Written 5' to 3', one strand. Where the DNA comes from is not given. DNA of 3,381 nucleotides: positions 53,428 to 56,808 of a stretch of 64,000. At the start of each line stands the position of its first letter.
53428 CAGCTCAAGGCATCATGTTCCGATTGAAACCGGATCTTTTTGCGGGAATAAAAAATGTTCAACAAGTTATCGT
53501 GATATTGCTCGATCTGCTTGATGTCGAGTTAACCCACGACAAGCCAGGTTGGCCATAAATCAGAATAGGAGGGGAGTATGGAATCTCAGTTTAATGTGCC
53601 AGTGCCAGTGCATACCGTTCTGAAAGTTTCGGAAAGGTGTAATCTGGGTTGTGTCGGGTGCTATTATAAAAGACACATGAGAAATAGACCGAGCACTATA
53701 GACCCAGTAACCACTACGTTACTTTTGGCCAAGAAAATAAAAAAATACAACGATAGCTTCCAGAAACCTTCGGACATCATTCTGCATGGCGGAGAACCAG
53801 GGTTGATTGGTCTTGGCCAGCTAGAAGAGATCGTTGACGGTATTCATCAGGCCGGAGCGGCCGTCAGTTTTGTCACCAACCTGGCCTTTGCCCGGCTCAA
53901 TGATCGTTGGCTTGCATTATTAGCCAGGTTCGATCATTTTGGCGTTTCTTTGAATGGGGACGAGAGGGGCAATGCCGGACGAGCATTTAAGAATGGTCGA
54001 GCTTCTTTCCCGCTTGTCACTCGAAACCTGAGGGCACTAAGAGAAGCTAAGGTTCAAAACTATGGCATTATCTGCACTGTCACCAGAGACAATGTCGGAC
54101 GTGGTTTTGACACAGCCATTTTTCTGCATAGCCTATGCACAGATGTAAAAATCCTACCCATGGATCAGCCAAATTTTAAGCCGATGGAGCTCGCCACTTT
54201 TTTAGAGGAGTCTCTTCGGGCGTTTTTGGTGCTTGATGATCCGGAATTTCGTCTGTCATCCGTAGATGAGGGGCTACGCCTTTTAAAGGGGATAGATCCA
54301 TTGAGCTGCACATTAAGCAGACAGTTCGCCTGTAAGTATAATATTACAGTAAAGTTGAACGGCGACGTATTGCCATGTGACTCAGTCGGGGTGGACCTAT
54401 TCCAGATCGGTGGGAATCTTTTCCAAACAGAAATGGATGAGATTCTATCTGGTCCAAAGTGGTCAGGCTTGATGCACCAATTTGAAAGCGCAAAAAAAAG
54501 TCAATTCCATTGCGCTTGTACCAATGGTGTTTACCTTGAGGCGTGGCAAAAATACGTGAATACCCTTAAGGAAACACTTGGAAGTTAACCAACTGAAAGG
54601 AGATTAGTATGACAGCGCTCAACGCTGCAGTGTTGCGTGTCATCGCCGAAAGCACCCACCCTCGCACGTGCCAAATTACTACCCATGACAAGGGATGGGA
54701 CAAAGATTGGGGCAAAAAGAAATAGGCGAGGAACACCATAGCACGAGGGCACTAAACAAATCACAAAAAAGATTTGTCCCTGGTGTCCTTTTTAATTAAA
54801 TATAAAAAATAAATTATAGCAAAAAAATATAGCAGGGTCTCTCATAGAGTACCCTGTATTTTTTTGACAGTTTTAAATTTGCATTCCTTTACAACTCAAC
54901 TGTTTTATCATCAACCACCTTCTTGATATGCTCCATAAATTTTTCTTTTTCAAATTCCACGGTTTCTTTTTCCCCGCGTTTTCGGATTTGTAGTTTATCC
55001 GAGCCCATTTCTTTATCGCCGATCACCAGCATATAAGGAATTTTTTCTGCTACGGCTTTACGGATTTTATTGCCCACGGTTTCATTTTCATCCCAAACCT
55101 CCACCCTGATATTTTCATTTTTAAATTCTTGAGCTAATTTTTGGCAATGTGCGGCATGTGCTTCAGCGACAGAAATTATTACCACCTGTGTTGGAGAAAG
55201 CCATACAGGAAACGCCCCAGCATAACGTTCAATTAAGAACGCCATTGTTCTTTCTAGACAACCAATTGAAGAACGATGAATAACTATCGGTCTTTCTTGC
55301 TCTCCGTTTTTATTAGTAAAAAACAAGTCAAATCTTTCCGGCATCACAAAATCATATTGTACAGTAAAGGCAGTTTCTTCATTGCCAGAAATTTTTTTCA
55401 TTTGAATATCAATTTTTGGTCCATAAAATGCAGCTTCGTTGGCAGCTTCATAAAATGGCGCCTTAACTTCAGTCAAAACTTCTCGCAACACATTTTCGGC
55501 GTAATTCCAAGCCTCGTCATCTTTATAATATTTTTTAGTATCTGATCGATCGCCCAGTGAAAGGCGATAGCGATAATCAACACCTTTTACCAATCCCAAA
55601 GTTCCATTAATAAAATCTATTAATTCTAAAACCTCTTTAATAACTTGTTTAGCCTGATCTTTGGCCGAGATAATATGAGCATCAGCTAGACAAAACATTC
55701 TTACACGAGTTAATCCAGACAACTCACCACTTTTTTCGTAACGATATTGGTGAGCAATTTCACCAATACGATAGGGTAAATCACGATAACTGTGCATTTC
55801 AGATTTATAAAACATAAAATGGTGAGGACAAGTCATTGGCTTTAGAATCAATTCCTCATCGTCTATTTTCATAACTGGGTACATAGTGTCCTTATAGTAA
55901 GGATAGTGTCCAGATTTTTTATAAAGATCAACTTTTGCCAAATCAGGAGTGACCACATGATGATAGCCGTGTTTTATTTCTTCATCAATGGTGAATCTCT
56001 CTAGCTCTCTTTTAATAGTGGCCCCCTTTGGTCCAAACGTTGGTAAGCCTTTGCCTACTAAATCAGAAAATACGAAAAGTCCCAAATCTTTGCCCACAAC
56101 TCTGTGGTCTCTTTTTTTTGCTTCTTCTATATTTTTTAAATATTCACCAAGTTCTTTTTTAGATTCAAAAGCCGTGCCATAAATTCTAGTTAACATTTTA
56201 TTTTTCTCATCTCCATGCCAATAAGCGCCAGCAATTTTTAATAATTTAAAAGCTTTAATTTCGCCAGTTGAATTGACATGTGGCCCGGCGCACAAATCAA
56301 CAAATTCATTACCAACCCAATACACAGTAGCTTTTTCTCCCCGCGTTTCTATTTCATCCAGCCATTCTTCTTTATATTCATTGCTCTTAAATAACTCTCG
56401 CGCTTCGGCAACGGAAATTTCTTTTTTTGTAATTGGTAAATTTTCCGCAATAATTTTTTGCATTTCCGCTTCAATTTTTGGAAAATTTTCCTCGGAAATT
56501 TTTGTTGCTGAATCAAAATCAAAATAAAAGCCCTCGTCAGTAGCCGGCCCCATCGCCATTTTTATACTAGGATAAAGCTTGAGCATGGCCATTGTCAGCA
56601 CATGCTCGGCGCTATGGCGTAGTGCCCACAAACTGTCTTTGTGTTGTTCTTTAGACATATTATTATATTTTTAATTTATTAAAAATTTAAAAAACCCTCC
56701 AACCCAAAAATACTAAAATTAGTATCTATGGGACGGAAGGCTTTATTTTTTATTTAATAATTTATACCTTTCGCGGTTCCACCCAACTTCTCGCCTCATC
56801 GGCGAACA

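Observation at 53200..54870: Compositionally foreign radical SAM/SPASM island with two small ORFs sharing a THDK-x-GW core: candidate RiPP cluster making a Lys/Trp cross-linked peptide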

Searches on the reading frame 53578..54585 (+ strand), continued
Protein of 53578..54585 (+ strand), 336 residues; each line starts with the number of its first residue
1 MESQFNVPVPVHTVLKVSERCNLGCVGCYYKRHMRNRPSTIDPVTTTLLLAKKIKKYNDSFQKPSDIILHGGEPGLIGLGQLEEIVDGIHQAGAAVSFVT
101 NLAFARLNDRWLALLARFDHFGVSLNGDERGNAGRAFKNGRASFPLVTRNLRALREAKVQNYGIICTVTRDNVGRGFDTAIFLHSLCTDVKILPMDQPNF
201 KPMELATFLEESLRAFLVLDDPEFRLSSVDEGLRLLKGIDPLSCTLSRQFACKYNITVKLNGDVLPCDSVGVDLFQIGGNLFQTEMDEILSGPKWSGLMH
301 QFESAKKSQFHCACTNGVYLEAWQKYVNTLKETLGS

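Call 85: fold_search(model_id=the predicted structure, library=pdb)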
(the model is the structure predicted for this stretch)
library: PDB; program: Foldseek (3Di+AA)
matches with E <= 10: 1559; with E <= 0.001: 3
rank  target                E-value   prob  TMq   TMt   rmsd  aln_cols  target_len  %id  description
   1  5why_B                9.8e-06  1.00  0.46  0.38   6.0       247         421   17  Structural Insights into Thioether Bond Formation in the Biosynthesis of Sactipeptides (released 2017-07-26)
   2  5wgg_A                2.8e-05  1.00  0.48  0.38   6.0       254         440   15  Structural Insights into Thioether Bond Formation in the Biosynthesis of Sactipeptides (released 2017-07-26)
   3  5why_A                2.9e-05  1.00  0.42  0.34   5.3       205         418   17  Structural Insights into Thioether Bond Formation in the Biosynthesis of Sactipeptides (released 2017-07-26)
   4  9dfn                  1.2e-03  1.00  0.43  0.50   5.5       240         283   16  X-ray crystal structure of the second viperin-like enzyme from Trichoderma virens with bound CTP and SAM (released 2025-02-19)
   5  3ciw                  1.2e-03  1.00  0.40  0.39   6.5       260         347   16  X-RAY structure of the [FeFe]-hydrogenase maturase HydE from thermotoga maritima (released 2008-04-08)
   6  9dfu                  1.5e-03  1.00  0.44  0.51   4.7       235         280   16  X-ray crystal structure of the second Viperin-like enzyme from T. virens variant F40H with bound CTP and SAM (released 2025-02-19)
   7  7n7i_A                1.8e-03  1.00  0.44  0.52   5.0       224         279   18  X-ray crystal structure of Viperin-like enzyme from Trichoderma virens (released 2021-06-30)
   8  3iiz                  2.4e-03  1.00  0.39  0.38   5.5       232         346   15  X-ray structure of the FeFe-hydrogenase maturase HydE from T. maritima in complex with S-adenosyl-L-methionine (released 2009-09-22)
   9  3cix                  2.8e-03  1.00  0.39  0.38   5.5       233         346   15  X-RAY structure of the [FeFe]-hydrogenase maturase HydE from thermotoga maritima in complex with thiocyanate (released 2008-04-08)
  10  6efn                  3.8e-03  1.00  0.45  0.40   4.7       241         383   19  Structure of a RiPP maturase, SkfB (released 2018-10-24)
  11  6b4c_B                3.8e-03  1.00  0.33  0.42   5.2       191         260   16  Structure of Viperin from Trichoderma virens (released 2018-07-25)
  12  5fep                  4.3e-03  1.00  0.39  0.38   5.4       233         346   14  HydE from T. maritima in complex with (2R,4R)-MeTDA (released 2016-04-06)
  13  9dfw_A                4.5e-03  1.00  0.44  0.51   5.2       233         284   19  X-ray crystal structure of an engineered Viperin-like enzyme from T. virens with bound CTP and SAM (released 2025-02-12)
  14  9dfw_C                4.8e-03  1.00  0.44  0.51   5.2       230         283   19  X-ray crystal structure of an engineered Viperin-like enzyme from T. virens with bound CTP and SAM (released 2025-02-12)
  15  6z9j_B                4.8e-03  0.98  0.29  0.36   6.4       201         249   12  Escherichia coli D-2-deoxyribose-5-phosphate aldolase - N21K mutant (released 2020-11-18)
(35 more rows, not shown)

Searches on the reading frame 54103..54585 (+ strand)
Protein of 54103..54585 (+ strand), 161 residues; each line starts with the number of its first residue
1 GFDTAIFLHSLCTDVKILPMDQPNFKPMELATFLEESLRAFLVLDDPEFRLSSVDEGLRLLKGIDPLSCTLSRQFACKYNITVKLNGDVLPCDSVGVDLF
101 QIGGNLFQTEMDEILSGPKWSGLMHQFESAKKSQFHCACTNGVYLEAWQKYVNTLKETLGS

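Call 41: search_protein_families(library=ncbifam, proteins=[window:54103-54585:+], max_evalue=0.01)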
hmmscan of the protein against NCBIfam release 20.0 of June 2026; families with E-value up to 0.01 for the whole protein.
seq(161 aa): 4 families
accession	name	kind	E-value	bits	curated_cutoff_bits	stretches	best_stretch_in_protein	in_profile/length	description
TIGR03942.1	sulfatase_rSAM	equivalog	3.1e-07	29.8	349.45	1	27-145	206-317/363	anaerobic sulfatase maturase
NF010308.0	PRK13745.1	equivalog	0.00041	19.4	484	1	41-147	248-347/412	anaerobic sulfatase-maturation protein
NF010321.0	PRK13758.1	equivalog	0.00049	19.3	441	1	26-139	210-326/370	anaerobic sulfatase-maturase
NF041298.1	rSAM_mat_DynA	equivalog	0.0067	15.4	450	1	68-148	245-326/356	dynobactin maturation radical SAM/SPASM protein DynA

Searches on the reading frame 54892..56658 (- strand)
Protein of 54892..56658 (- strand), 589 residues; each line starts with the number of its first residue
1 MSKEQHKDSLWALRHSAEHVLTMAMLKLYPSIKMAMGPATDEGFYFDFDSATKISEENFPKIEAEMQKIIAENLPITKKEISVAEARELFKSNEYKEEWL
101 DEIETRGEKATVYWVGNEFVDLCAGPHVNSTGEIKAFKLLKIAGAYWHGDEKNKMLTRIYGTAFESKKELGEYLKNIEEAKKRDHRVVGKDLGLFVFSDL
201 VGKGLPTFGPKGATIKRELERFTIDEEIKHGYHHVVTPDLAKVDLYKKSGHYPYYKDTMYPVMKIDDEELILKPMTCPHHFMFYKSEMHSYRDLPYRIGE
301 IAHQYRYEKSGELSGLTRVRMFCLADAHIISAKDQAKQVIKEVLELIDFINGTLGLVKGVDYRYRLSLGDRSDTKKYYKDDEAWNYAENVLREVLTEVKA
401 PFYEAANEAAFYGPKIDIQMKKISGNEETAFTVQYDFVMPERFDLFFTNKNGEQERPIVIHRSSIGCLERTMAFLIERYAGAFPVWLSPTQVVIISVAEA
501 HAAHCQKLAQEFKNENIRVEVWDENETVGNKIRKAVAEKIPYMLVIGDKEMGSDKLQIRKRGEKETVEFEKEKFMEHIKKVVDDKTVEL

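Call 27: find_related_loci(query=window:54892-56658:-, collection=genome_contigs, flank=6000)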
Query window:54892-56658:- (589 aa) in genome_contigs; peptide patterns used: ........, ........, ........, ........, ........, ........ (x = any residue, [..] = any of these).
545 stretches matched a pattern; 494 encode a relative of the query (tblastn E <= 1e-3); the best 80 are kept; 80 distinct loci.
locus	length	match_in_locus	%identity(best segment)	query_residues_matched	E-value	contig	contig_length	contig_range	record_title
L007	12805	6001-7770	75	1-589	0e+0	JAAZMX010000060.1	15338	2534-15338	MAG: Candidatus Kuenenbacteria bacterium isolate AS27yjCOA_103 138773_AS27, whole genome shotgun sequence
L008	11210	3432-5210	73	8-587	0e+0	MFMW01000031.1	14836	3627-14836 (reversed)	MAG: Candidatus Kuenenbacteria bacterium RIFCSPHIGHO2_02_FULL_39_13 rifcsphigho2_02_scaffold_7477, whole genome shotgun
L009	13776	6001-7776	73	1-589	0e+0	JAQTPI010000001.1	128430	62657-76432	MAG: Patescibacteria group bacterium isolate STB_112 NODE_327_length_128430_cov_6.111736_Sandtown_B, whole genome shotgu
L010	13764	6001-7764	71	4-589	0e+0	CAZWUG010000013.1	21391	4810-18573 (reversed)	MAG TPA_asm: uncultured Gammaproteobacteria bacterium isolate SRP192927_co2_814 genome assembly, contig: NODE_3708_lengt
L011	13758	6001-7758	69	9-589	0e+0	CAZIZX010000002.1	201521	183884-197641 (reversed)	MAG TPA_asm: uncultured Gammaproteobacteria bacterium isolate binchicken_co39_640 genome assembly, contig: NODE_57_lengt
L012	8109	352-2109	70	1-585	0e+0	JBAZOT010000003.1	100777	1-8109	MAG: Patescibacteria group bacterium isolate SO_2017_SWC_12 scaffold_241_c1_LP-4_2017, whole genome shotgun sequence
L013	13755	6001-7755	65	1-587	0e+0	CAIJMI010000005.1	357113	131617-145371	Candidatus Gottesmanbacteria bacterium isolate LaPlata-b_bin-0620 genome assembly, contig: bin-0620:5/5, whole genome sh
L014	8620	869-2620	66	1-586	0e+0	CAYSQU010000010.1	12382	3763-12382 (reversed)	MAG TPA_asm: uncultured Gammaproteobacteria bacterium isolate binchicken_co387_4 genome assembly, contig: NODE_6479_leng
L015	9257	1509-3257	65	1-585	0e+0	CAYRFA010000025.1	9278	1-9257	MAG TPA_asm: uncultured Gammaproteobacteria bacterium isolate SRP050083_co2_70 genome assembly, contig: NODE_6134_length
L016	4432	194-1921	65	10-585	0e+0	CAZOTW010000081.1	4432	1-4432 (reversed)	MAG TPA_asm: uncultured Gammaproteobacteria bacterium isolate SRP080215_co1_129 genome assembly, contig: NODE_40910_leng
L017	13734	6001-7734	65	10-587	0e+0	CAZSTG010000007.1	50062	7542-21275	MAG TPA_asm: uncultured Gammaproteobacteria bacterium isolate SRP294416_co1_745 genome assembly, contig: NODE_955_length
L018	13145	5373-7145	65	8-585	0e+0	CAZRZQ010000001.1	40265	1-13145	MAG TPA_asm: uncultured Gammaproteobacteria bacterium isolate SRP062349_co1_291 genome assembly, contig: NODE_102_length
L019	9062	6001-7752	65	1-586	0e+0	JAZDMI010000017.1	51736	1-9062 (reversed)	MAG: Candidatus Gottesmanbacteria bacterium isolate MEGAHIT-group-0.642 k141_20564156, whole genome shotgun sequence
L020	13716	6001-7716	65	2-575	0e+0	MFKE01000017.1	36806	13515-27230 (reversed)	MAG: Candidatus Gottesmanbacteria bacterium RIFOXYB1_FULL_47_11 rifoxyb1_full_scaffold_367, whole genome shotgun sequenc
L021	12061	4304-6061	63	7-587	0e+0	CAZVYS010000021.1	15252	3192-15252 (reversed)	MAG TPA_asm: uncultured Pseudomonadales bacterium isolate SRP077602_co2_364 genome assembly, contig: NODE_5872_length_15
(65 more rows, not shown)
